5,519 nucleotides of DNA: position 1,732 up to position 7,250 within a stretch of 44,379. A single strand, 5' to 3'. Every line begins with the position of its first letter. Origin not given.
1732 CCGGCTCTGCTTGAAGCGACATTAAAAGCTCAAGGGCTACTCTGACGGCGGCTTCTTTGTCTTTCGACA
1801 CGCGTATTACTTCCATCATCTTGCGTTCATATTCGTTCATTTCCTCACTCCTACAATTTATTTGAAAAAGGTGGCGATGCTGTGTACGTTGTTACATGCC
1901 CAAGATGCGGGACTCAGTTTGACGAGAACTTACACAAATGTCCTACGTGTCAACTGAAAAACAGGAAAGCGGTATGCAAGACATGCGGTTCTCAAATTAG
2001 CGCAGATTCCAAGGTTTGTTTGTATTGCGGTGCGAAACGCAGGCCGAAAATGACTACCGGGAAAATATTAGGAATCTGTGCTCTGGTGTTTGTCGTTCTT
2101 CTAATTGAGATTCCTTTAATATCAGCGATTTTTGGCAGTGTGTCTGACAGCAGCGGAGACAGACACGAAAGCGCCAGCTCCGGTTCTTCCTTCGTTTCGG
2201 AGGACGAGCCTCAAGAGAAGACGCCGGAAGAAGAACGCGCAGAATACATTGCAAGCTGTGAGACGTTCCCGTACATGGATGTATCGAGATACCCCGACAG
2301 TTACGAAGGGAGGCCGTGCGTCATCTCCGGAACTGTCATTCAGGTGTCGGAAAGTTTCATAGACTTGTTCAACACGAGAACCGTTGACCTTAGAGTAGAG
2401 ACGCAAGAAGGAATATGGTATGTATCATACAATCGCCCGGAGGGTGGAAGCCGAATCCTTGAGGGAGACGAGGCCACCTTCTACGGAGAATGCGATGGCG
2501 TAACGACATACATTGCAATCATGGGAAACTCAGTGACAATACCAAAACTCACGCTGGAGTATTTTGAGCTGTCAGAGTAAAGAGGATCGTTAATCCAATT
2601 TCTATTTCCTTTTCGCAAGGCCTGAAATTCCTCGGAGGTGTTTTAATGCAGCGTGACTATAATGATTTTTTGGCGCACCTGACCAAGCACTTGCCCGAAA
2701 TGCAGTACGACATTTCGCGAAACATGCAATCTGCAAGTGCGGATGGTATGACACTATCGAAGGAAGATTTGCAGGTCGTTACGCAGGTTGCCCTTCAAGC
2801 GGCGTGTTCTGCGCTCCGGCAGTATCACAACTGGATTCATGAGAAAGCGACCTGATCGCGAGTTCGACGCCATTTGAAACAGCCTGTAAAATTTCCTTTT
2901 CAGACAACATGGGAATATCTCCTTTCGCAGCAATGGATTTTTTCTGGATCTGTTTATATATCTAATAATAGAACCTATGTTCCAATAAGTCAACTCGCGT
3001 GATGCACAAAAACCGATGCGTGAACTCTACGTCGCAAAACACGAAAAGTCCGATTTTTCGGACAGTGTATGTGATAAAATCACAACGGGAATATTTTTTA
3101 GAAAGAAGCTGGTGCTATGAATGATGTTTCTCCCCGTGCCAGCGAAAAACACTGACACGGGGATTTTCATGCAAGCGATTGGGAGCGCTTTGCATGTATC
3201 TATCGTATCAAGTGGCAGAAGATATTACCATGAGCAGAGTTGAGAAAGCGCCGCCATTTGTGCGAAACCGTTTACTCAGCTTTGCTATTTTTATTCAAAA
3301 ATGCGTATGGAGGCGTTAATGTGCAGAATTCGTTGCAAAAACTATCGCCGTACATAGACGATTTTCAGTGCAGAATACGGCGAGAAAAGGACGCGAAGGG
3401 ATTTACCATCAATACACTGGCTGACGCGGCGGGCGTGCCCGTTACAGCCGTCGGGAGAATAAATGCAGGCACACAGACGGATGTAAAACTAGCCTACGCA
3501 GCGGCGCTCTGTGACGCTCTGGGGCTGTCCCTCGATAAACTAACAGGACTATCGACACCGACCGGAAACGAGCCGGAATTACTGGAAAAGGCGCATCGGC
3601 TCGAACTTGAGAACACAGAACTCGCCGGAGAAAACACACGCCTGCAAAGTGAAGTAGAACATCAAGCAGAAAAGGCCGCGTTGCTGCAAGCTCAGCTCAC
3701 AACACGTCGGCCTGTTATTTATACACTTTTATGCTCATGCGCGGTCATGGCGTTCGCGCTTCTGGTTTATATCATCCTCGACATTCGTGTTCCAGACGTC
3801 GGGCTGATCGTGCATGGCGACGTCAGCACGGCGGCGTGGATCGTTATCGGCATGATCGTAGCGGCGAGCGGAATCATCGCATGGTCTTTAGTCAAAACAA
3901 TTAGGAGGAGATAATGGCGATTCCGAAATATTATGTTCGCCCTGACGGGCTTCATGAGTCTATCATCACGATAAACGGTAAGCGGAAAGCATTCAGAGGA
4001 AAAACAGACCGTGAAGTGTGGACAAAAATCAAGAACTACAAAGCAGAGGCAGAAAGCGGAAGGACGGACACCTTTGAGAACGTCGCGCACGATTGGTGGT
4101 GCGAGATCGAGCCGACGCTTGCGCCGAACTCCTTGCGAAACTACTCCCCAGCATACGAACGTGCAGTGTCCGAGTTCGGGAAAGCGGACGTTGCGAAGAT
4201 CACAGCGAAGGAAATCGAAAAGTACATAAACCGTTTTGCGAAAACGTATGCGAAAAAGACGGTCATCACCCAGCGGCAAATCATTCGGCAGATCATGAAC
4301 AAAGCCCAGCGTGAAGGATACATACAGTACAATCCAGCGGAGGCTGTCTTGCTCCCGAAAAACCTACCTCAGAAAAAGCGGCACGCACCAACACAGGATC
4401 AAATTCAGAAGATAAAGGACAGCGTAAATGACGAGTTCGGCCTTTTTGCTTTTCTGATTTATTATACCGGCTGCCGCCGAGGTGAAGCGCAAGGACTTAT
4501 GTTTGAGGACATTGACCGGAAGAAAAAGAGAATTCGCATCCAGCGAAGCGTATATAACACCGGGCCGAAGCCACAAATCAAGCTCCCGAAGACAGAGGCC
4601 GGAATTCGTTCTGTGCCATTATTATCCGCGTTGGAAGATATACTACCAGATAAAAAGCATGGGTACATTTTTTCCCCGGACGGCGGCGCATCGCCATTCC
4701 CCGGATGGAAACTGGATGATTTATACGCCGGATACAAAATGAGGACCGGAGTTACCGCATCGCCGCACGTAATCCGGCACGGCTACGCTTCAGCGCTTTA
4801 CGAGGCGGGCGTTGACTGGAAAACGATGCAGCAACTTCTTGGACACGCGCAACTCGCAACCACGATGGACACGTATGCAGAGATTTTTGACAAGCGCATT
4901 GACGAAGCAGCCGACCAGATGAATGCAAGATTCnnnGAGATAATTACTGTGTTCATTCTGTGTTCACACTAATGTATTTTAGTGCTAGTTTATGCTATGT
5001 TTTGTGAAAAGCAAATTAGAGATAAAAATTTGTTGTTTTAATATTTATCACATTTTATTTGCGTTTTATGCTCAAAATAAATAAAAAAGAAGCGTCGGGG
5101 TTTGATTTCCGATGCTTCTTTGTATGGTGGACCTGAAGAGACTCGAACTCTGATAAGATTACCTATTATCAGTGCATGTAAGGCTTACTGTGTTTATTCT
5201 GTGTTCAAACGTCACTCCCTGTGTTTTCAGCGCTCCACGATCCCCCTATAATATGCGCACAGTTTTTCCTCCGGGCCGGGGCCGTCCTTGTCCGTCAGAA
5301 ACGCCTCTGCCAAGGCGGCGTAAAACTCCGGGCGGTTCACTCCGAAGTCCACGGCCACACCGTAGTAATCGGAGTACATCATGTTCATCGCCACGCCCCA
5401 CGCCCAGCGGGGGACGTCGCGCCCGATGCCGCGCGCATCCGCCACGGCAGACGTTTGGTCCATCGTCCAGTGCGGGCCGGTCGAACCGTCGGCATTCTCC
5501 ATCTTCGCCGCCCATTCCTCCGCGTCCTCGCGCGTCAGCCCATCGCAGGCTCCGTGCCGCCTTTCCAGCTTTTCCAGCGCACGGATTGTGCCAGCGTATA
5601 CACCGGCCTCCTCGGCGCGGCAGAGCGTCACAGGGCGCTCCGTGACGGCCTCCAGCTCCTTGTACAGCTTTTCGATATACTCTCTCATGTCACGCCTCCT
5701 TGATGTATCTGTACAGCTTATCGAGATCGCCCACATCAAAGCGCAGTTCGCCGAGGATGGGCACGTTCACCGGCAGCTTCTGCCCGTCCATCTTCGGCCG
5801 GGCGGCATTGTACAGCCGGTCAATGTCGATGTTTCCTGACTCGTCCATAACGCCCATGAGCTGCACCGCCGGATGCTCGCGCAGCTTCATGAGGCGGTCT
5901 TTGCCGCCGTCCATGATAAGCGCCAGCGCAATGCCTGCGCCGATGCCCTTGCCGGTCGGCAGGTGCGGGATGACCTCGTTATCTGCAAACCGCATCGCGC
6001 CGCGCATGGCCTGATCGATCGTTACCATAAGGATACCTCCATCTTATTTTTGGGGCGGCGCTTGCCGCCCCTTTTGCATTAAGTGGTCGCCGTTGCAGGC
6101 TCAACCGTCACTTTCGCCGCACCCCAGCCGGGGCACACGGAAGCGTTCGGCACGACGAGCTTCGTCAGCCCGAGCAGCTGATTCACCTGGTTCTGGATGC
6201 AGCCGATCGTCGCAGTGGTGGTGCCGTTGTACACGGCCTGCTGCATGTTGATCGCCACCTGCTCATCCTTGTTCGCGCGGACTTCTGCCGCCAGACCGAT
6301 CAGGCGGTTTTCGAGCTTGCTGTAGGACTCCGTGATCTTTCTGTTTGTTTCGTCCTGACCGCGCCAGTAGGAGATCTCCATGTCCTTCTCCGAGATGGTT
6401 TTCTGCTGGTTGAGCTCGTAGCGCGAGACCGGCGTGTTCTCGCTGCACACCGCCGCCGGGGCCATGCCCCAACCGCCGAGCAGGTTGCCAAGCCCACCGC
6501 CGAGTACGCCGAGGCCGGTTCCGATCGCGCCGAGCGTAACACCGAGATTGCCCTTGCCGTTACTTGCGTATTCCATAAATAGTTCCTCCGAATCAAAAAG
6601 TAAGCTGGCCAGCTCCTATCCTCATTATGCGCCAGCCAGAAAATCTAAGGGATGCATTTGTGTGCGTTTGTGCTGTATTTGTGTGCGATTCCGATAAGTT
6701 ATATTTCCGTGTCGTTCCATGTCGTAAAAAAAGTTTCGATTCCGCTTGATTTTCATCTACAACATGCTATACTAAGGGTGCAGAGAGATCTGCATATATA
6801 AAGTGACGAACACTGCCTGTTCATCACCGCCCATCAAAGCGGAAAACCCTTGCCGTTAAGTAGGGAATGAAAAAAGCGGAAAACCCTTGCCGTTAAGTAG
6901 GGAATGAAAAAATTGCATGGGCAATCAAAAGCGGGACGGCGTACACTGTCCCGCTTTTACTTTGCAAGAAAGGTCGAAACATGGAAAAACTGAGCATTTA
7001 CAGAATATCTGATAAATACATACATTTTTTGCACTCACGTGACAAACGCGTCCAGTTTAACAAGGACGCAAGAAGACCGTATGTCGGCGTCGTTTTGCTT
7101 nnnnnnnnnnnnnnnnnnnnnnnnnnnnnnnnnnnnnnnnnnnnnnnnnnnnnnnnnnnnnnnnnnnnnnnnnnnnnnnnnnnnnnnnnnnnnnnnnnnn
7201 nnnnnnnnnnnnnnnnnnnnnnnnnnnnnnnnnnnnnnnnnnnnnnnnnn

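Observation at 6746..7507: Phage-borne type III toxin-antitoxin locus (ToxIN/AbiQ-like) with a 37-nt, two-copy RNA repeat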

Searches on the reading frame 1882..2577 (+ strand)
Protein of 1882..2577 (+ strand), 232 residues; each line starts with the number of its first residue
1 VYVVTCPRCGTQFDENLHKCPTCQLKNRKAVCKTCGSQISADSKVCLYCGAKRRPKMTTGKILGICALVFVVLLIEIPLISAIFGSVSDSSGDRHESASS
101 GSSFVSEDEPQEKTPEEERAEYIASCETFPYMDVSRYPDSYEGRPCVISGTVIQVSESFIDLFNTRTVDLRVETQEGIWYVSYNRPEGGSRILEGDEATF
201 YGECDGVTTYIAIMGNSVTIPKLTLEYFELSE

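Call 15: search_protein_families(library=phrogs, proteins=[window:1882-2577:+], max_evalue=0.001)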
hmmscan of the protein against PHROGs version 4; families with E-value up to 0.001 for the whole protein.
window:1882-2577:+ (232 aa): 5 families
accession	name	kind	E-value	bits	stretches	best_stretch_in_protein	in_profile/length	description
phrog_14275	-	unknown function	1.7e-12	48.4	1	32-123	6-92/178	-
phrog_5319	-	other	8.1e-12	45.8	1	66-226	43-211/225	outer membrane protein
phrog_26308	-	unknown function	2.2e-09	38.1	1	86-223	188-322/339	-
phrog_25932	-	unknown function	3.1e-06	28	1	148-223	135-207/219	-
phrog_38187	-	unknown function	1.7e-05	25.9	1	31-80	5-54/144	-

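Call 16: search_protein_families(library=pfam, proteins=[window:1882-2577:+], max_evalue=0.001)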
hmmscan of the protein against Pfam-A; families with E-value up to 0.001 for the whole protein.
window:1882-2577:+ (232 aa): 4 families
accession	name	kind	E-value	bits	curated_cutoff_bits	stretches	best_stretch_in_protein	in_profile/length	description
PF12773.13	DZR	-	3.6e-06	27.5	27.3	1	6-50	1-45/45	Double zinc ribbon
PF13248.11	Zn_ribbon_3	-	1.2e-05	25.1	27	0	30-52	3-25/26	zinc-ribbon domain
PF13240.11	Zn_Ribbon_1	-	1.4e-05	25.2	25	1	32-52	2-22/23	zinc-ribbon domain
PF10571.15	UPF0547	-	7.4e-05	23.2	29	0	32-50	3-21/26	Uncharacterised protein family UPF0547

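Call 51: search_protein_families(library=padloc, proteins=[window:1882-2577:+], max_evalue=0.01)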
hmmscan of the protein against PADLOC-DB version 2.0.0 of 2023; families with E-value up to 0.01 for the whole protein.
window:1882-2577:+ (232 aa): 0 families

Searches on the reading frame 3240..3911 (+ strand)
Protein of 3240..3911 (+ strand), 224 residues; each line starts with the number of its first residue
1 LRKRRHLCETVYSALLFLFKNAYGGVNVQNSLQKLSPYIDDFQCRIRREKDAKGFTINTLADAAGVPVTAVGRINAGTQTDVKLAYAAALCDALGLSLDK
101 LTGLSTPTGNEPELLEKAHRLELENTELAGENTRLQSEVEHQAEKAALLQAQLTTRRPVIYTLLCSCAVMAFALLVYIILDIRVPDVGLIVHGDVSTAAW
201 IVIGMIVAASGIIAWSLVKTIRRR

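Call 15: search_protein_families(library=phrogs, proteins=[window:3240-3911:+], max_evalue=0.001)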
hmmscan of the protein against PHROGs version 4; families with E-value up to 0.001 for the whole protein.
window:3240-3911:+ (224 aa): 3 families
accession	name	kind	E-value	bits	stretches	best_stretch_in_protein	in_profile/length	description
phrog_5823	-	transcription regulation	2.1e-07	31.4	1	42-115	7-79/404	transcriptional regulator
phrog_3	-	transcription regulation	8e-07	30.2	1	41-124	88-170/430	transcriptional repressor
phrog_8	-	transcription regulation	5.5e-06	27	1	47-113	164-228/346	transcriptional regulator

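Call 16: search_protein_families(library=pfam, proteins=[window:3240-3911:+], max_evalue=0.001)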
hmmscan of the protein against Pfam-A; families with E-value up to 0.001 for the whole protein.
window:3240-3911:+ (224 aa): 3 families
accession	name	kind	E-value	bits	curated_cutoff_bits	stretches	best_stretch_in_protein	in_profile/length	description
PF01381.28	HTH_3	-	2.6e-06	27.8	23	1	46-101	1-55/55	Helix-turn-helix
PF13560.12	HTH_31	-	1.1e-05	26.1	27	1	45-99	5-59/64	Helix-turn-helix domain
PF13443.12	HTH_26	-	0.00053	20.6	22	1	51-99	7-55/63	Cro/C1-type HTH DNA-binding domain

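Call 51: search_protein_families(library=padloc, proteins=[window:3240-3911:+], max_evalue=0.01)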
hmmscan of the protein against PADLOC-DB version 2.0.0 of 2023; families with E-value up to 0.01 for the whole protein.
window:3240-3911:+ (224 aa): 1 family
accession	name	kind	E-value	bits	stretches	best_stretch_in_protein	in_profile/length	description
PDLC04142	capH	-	0.0024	16.9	1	45-103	10-67/103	capH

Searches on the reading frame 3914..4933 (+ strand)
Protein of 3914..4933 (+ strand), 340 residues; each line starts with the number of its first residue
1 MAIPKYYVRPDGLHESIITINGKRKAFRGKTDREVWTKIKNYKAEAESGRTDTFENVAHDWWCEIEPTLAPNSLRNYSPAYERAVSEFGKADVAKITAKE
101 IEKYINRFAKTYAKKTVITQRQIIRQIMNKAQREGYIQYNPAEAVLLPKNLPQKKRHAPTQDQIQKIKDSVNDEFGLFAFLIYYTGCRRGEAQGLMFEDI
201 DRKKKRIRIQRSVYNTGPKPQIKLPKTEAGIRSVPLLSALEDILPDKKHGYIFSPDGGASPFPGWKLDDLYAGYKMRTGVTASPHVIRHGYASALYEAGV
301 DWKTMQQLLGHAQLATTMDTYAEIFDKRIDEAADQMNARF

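Call 15: search_protein_families(library=phrogs, proteins=[window:3914-4933:+], max_evalue=0.001)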
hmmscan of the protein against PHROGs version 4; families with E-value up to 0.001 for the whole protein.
window:3914-4933:+ (340 aa): 7 families
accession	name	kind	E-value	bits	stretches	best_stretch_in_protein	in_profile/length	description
phrog_1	-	integration and excision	2.3e-64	219.8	1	11-339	130-450/611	integrase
phrog_216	-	integration and excision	6.8e-28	98.6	1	119-338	17-238/301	integrase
phrog_7685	-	integration and excision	4.4e-10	40.5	1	278-337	177-236/240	integrase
phrog_7244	-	integration and excision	6.3e-08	33.2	1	69-210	91-231/263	integrase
phrog_23783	-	integration and excision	5.8e-07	30.6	1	23-144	32-151/162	integrase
phrog_7269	-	integration and excision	1.9e-05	25.5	1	279-333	25-78/89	integrase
phrog_23271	-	unknown function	0.00016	22.6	1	278-326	5-52/67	-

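Call 16: search_protein_families(library=pfam, proteins=[window:3914-4933:+], max_evalue=0.001)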
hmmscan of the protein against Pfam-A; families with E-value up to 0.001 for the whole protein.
window:3914-4933:+ (340 aa): 4 families
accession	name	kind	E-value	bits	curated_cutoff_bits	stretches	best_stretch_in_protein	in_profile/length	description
PF00589.27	Phage_integrase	-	1.7e-18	67.4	27.1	1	161-326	5-170/172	Phage integrase family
PF22022.2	Phage_int_M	-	2.6e-09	37.6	27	1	54-144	1-92/96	Phage integrase central domain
PF14659.12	Phage_int_SAM_3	-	5.6e-08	33.3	22.6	1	53-107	1-56/58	Phage integrase, N-terminal SAM-like domain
PF13102.12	Phage_int_SAM_5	-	4e-05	24.3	22.3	1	69-142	17-93/98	Phage integrase SAM-like domain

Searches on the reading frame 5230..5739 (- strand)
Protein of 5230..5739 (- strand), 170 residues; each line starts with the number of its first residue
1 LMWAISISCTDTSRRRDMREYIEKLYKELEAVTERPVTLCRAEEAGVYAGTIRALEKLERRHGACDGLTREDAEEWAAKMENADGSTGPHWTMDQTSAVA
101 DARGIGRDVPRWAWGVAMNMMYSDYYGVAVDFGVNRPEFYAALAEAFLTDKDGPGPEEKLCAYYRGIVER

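Call 15: search_protein_families(library=phrogs, proteins=[window:5230-5739:-], max_evalue=0.001)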
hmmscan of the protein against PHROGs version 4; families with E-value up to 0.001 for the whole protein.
window:5230-5739:- (170 aa): 0 families

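Call 16: search_protein_families(library=pfam, proteins=[window:5230-5739:-], max_evalue=0.001)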
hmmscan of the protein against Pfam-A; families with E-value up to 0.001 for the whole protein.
window:5230-5739:- (170 aa): 1 family
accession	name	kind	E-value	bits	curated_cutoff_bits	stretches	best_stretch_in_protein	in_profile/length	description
PF25223.1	DUF7841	-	1e-23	84.2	25.2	1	58-164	8-113/114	Domain of unknown function (DUF7841)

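Call 51: search_protein_families(library=padloc, proteins=[window:5230-5739:-], max_evalue=0.01)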
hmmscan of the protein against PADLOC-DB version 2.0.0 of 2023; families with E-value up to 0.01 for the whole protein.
window:5230-5739:- (170 aa): 0 families

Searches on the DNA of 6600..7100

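Call 41: search_rna_families(source=window, start=6600, end=7100, threshold=evalue, max_evalue=10, show_alignments=3)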
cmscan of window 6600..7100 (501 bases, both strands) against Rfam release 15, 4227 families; matches with E-value up to 10: 8.
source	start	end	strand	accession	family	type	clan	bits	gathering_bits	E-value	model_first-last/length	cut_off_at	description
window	6868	6968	+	RF00558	L20_leader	Cis-reg; leader;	-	21.7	58.7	0.066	1-127/127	no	Ribosomal protein L20 leader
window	6880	6954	+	RF01676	P31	Gene; sRNA;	-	18.3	40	0.59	1-82/82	no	Pseudomonas sRNA P31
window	6924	7048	+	RF01858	RsaF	Gene; sRNA;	-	16.4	60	1.9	1-119/119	no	RNA Staph. aureus F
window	6715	6801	+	RF01233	snoU109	Gene; snRNA; snoRNA; HACA-box;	-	16.4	43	6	1-134/134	no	Small nucleolar RNA U109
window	6927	6958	+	RF00084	CsrC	Gene; sRNA;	CL00106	15.9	61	0.013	211-242/255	no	CsrC RNA family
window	6927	6958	-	RF03790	MIR8008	Gene; miRNA;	-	15.5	66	3.4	11-43/55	no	MIR8008 microRNA precursor family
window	6920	6980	-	RF02067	STnc310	Gene; sRNA;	-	13.8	40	8.1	1-61/61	no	Salmonella enterica sRNA STnc310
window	6833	6956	+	RF01408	sraL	Gene; sRNA;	-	12.8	39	2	1-142/142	no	sraL Hfq binding RNA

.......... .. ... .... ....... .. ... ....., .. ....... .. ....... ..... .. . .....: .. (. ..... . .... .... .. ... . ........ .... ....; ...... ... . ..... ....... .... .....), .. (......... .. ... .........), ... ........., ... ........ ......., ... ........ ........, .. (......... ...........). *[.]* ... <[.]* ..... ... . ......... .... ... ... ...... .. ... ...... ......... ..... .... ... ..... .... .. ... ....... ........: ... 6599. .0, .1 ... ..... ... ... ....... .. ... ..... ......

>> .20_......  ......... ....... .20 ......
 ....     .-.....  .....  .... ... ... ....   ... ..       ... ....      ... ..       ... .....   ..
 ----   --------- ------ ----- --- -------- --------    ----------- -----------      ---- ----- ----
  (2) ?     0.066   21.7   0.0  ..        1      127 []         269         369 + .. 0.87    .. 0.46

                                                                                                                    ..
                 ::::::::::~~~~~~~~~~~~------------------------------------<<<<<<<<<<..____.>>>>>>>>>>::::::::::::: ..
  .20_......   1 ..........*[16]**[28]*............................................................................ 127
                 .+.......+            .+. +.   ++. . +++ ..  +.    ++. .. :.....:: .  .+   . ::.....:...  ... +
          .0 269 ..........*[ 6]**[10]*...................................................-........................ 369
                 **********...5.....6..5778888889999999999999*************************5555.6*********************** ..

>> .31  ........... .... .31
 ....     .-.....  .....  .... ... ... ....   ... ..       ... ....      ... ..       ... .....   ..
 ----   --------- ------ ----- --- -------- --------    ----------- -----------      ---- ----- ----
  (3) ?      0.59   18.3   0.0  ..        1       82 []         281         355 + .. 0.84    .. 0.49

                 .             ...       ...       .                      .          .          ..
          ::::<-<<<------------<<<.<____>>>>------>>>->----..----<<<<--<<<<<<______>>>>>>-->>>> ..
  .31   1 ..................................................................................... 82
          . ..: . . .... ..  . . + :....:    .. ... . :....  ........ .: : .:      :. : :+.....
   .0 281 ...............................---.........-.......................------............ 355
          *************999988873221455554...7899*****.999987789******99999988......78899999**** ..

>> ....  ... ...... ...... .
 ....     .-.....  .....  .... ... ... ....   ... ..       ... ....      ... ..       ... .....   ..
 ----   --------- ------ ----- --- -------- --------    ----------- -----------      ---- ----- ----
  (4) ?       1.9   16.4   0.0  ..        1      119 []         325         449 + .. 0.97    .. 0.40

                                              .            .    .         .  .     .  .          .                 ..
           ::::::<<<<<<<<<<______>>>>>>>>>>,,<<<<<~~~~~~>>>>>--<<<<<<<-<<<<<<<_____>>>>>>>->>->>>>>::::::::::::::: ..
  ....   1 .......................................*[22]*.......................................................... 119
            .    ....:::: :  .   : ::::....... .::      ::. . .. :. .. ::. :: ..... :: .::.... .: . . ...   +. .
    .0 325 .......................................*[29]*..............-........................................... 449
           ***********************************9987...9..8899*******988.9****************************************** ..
